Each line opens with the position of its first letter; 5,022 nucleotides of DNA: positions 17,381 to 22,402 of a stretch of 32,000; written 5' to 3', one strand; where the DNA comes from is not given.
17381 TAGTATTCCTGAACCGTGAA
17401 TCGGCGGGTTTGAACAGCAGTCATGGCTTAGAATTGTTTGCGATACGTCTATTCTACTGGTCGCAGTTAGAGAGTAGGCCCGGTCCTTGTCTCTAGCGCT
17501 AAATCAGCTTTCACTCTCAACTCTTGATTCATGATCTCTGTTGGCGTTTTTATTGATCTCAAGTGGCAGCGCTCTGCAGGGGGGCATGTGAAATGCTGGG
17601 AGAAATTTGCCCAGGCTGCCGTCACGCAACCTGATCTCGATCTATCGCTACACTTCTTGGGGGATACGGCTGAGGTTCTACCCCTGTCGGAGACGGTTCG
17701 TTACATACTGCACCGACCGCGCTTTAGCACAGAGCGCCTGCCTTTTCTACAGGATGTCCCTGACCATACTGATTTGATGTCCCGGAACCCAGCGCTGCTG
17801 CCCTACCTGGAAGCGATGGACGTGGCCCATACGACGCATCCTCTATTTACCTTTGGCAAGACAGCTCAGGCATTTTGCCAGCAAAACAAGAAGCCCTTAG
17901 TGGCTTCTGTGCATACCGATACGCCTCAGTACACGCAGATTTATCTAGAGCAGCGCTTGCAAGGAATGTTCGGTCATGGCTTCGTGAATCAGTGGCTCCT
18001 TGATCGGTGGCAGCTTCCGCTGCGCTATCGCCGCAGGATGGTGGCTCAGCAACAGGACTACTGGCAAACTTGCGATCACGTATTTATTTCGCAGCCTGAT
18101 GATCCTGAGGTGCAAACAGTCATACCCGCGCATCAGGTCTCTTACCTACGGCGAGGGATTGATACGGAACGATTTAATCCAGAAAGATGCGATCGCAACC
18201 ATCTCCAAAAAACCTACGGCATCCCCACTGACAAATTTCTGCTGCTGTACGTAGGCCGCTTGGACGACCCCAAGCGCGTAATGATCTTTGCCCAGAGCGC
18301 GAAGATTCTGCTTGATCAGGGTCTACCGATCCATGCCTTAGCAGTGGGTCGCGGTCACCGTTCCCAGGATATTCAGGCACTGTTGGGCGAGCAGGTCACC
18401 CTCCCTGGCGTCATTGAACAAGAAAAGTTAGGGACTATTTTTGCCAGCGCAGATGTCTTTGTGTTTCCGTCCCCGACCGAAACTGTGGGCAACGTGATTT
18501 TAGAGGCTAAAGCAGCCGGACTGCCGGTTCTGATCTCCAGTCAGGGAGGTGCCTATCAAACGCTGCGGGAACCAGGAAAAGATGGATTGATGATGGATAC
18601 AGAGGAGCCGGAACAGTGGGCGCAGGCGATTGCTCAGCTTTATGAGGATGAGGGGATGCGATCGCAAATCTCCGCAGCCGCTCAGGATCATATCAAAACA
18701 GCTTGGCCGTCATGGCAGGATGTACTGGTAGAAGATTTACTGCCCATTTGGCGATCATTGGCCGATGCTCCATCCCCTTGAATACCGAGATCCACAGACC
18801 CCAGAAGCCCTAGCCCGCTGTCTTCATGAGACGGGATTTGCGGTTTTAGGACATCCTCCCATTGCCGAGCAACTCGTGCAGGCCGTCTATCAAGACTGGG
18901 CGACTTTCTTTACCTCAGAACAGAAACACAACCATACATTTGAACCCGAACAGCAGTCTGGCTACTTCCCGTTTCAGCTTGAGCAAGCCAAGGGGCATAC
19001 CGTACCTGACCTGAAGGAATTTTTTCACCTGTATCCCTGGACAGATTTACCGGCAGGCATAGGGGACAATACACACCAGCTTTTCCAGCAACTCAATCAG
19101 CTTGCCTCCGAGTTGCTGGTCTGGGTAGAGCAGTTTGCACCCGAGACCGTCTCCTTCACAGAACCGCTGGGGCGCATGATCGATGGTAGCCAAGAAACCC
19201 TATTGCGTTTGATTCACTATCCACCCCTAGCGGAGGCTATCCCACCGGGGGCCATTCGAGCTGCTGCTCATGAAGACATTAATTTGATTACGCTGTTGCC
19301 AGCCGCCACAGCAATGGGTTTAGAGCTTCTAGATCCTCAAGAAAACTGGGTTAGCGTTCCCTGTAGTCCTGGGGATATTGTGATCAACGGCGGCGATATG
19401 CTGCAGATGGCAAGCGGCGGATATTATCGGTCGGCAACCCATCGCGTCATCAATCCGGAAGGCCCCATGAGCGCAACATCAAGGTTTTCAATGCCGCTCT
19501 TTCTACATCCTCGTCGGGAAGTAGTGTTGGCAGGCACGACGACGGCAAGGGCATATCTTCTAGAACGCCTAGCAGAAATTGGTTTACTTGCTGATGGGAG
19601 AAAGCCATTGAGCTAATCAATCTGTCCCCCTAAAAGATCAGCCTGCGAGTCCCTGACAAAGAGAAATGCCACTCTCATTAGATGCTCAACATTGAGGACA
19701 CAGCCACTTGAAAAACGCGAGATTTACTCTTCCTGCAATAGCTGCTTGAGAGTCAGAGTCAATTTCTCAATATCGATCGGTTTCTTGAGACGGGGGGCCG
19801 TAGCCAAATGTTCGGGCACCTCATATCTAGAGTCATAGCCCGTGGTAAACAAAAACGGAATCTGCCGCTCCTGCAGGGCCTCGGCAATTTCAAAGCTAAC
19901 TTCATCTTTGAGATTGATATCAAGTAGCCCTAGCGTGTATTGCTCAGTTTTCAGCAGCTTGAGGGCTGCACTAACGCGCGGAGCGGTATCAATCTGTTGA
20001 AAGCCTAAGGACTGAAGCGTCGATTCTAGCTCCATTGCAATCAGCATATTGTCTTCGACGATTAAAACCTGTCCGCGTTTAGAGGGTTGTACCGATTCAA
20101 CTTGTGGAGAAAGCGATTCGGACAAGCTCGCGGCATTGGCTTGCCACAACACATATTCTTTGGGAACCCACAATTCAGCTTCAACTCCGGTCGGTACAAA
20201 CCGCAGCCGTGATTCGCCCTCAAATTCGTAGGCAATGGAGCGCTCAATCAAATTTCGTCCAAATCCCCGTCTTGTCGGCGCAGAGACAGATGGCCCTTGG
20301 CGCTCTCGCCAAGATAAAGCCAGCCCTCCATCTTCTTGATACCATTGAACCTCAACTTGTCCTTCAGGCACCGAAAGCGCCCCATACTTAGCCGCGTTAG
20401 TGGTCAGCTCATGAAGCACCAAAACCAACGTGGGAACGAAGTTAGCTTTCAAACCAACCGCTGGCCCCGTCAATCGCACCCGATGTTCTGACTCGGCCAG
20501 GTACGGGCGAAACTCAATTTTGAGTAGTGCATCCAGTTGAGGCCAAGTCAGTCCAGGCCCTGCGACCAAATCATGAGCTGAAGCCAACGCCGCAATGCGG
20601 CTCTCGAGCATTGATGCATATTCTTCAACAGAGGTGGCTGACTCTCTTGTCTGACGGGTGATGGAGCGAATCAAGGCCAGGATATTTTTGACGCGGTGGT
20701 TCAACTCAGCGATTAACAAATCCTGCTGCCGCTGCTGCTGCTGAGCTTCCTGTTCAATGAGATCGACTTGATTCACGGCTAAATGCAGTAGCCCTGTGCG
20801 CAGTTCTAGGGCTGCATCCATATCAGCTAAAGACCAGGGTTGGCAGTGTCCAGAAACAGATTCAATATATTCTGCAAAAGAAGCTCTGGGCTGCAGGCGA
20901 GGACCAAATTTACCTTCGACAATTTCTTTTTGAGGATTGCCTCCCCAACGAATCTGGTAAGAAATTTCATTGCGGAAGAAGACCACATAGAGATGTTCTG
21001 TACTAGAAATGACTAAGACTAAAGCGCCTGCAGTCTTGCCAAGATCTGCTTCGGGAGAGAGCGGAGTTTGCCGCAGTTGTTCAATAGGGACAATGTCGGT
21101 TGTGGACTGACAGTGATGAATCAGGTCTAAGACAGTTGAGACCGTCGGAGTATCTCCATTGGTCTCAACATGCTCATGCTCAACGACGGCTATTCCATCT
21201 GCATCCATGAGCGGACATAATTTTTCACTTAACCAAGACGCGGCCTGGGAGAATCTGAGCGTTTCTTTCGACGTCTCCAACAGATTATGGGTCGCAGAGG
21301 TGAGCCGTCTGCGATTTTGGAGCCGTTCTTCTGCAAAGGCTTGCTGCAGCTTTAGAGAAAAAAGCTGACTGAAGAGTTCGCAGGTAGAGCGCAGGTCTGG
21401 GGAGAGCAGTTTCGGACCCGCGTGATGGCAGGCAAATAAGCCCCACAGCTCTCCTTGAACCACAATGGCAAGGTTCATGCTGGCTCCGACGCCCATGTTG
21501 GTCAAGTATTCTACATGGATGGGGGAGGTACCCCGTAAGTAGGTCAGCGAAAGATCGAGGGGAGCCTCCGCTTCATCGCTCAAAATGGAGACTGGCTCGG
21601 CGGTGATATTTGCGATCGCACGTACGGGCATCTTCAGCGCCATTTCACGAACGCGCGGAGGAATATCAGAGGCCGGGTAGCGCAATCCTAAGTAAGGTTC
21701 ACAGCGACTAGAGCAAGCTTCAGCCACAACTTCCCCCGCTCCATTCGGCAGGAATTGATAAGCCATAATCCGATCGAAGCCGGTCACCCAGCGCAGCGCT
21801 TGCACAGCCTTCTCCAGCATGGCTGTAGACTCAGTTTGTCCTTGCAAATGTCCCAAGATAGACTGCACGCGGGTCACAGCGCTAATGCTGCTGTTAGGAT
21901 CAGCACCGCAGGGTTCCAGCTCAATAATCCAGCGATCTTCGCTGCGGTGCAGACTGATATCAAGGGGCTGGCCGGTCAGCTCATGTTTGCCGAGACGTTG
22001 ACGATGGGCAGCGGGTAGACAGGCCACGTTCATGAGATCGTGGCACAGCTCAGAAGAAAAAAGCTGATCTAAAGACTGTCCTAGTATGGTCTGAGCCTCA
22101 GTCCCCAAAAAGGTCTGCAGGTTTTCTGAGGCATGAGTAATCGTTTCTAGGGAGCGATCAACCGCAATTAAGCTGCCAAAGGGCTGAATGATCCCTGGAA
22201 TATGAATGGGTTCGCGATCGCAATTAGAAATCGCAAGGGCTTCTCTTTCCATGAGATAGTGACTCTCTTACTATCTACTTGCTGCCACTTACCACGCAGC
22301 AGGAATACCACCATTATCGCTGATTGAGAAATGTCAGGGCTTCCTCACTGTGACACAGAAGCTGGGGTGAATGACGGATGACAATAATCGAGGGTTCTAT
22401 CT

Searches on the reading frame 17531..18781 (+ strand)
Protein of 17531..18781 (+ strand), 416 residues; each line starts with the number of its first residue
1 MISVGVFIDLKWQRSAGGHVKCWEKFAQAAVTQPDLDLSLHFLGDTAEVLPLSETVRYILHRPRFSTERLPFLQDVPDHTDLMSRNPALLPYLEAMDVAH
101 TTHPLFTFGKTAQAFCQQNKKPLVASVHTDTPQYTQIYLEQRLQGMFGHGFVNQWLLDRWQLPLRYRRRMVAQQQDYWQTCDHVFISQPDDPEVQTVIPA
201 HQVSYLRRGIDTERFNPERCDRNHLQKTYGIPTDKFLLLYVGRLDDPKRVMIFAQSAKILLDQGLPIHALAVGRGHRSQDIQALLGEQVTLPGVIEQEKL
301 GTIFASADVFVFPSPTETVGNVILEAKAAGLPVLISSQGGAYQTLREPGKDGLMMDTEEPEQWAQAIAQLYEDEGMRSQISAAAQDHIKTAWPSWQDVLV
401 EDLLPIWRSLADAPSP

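Call 5: search_protein_families(library=ncbifam, proteins=[window:17531-18781:+])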
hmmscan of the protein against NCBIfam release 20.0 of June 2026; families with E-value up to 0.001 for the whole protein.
window:17531-18781:+ (416 aa): 35 families (the best 25 are shown)
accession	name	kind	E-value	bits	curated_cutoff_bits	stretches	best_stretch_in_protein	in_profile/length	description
TIGR03088.1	stp2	hypoth_equivalog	2.1e-23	83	409.05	1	197-392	156-357/374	TIGR03088 family PEP-CTERM/XrtA system glycosyltransferase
NF053787.1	GlcN_PG_synth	equivalog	3.9e-23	81.9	480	1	201-409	164-358/361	N-acetylglucosaminyl phosphatidylglycerol synthase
TIGR03449.1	mycothiol_MshA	equivalog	8.6e-23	80.9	462.5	1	201-396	188-390/406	D-inositol-3-phosphate glycosyltransferase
NF047684.1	TeichurnBiosyTuaC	equivalog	6.7e-22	77.9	550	1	202-393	186-374/391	teichuronic acid biosynthesis protein TuaC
NF041876.1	EPS_EpsE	equivalog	3.2e-21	76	400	1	202-392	187-380/389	exopolysaccharide biosynthesis GT4 family glycosyltransferase EpsE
TIGR04157.1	glyco_rSAM_CFB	subfamily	6.1e-18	65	400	1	197-345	189-339/406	TIGR04157 family glycosyltransferase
TIGR04047.1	MSMEG_0565_glyc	hypoth_equivalog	1.1e-14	54.3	259.85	1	282-389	253-357/373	MSMEG_0565 family glycosyltransferase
TIGR03999.1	thiol_BshA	equivalog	3.5e-14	52.5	273.7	1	198-393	164-358/375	N-acetyl-alpha-D-glucosaminyl L-malate synthase BshA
NF038295.1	EPS_HpsP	equivalog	4.9e-14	52.1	550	1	219-398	191-376/388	hormogonium polysaccharide biosynthesis glycosyltransferase HpsP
TIGR04063.1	stp3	hypoth_equivalog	4.7e-13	48.8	442.05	1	196-391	175-378/397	TIGR04063 family PEP-CTERM/XrtA system glycosyltransferase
NF053513.1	Gtran_IagA_BgsA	equivalog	6.8e-13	48.3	460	1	202-374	128-300/333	LTA glycolipid anchor biosynthesis glycosyltransferase, IagA/BgsA family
TIGR02149.1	glgA_Coryne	subfamily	1.4e-12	47.4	302.4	1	198-397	166-378/391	glycogen synthase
NF038229.1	Glyco4_Geo_Pelo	equivalog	7.3e-11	41.7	400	1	293-391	224-319/338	GPMC system family 4 glycosyltransferase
NF046085.1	XrtY_assoc_Gly1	equivalog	1.6e-10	40.4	400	1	187-393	168-369/387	XrtY-associated glycosyltransferase XYAG1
NF012028.0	PRK15484.1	subfamily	3.3e-10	39.6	618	1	196-398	156-367/380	lipopolysaccharide N-acetylglucosaminyltransferase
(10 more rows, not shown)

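Call 6: search_protein_families(library=pfam, proteins=[window:17531-18781:+])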
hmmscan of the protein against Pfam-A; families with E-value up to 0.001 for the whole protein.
window:17531-18781:+ (416 aa): 5 families
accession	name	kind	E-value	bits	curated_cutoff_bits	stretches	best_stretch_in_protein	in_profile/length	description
PF13692.12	Glyco_trans_1_4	-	4.8e-27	95.4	27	1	237-373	3-142/142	Glycosyl transferases group 1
PF00534.26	Glycos_transf_1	-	5e-27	95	26.4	1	223-386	3-171/172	Glycosyl transferases group 1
PF20706.3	GT4-conflict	-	1.4e-12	47.8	26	1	232-397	194-380/385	Family 4 Glycosyltransferase in conflict systems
PF13439.12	Glyco_transf_4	-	0.00033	21.2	28.5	0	86-214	64-170/170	Glycosyltransferase Family 4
PF13524.12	Glyco_trans_1_2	-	0.00048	20.5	25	1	294-391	34-132/144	Glycosyl transferase-like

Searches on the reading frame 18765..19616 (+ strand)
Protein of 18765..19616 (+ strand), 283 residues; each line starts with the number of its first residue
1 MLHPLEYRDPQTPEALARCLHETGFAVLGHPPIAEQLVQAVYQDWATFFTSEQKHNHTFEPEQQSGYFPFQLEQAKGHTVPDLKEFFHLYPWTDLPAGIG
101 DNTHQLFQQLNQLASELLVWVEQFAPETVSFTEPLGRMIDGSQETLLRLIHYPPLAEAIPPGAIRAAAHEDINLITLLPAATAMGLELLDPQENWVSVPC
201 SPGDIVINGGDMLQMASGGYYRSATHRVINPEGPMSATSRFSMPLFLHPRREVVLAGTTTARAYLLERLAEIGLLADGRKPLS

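Call 5: search_protein_families(library=ncbifam, proteins=[window:18765-19616:+])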
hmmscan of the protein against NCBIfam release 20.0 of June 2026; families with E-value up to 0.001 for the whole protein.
window:18765-19616:+ (283 aa): 0 families

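Call 6: search_protein_families(library=pfam, proteins=[window:18765-19616:+])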
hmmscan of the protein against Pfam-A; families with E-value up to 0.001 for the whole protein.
window:18765-19616:+ (283 aa): 2 families
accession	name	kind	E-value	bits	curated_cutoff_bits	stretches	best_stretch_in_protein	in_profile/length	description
PF03171.26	2OG-FeII_Oxy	-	1.1e-16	61.4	23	1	146-249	4-101/101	2OG-Fe(II) oxygenase superfamily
PF14226.12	DIOX_N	-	6.5e-08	33.7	27.3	1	10-94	15-99/117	non-haem dioxygenase in morphine synthesis N-terminal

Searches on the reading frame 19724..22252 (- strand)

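Call 71: search_protein_families(library=ncbifam, proteins=[window:19724-22252:-], max_evalue=1e-8)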
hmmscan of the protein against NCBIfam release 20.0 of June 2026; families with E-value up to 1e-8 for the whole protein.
window:19724-22252:- (842 aa): 5 families
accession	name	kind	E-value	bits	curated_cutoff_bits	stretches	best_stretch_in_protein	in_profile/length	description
NF041576.1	bacphytchrmBphP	equivalog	1.4e-75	254.9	1040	1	4-538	6-545/622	bacteriophytochrome BphP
NF010077.0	PRK13559.1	subfamily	1.3e-44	152.5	361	1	493-699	152-360/364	hypothetical protein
NF052306.1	BluLightHisKinLov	equivalog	2.5e-41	141.6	450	1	495-697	133-333/334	blue-light-activated histidine kinase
NF006623.1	PRK09191.1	subfamily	4.4e-16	59.4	240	1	704-839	115-252/258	PhyR family response regulator anti-anti-sigma factor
NF009971.0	PRK13435.1-2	subfamily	6.4e-12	45.5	151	1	728-835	2-109/141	response regulator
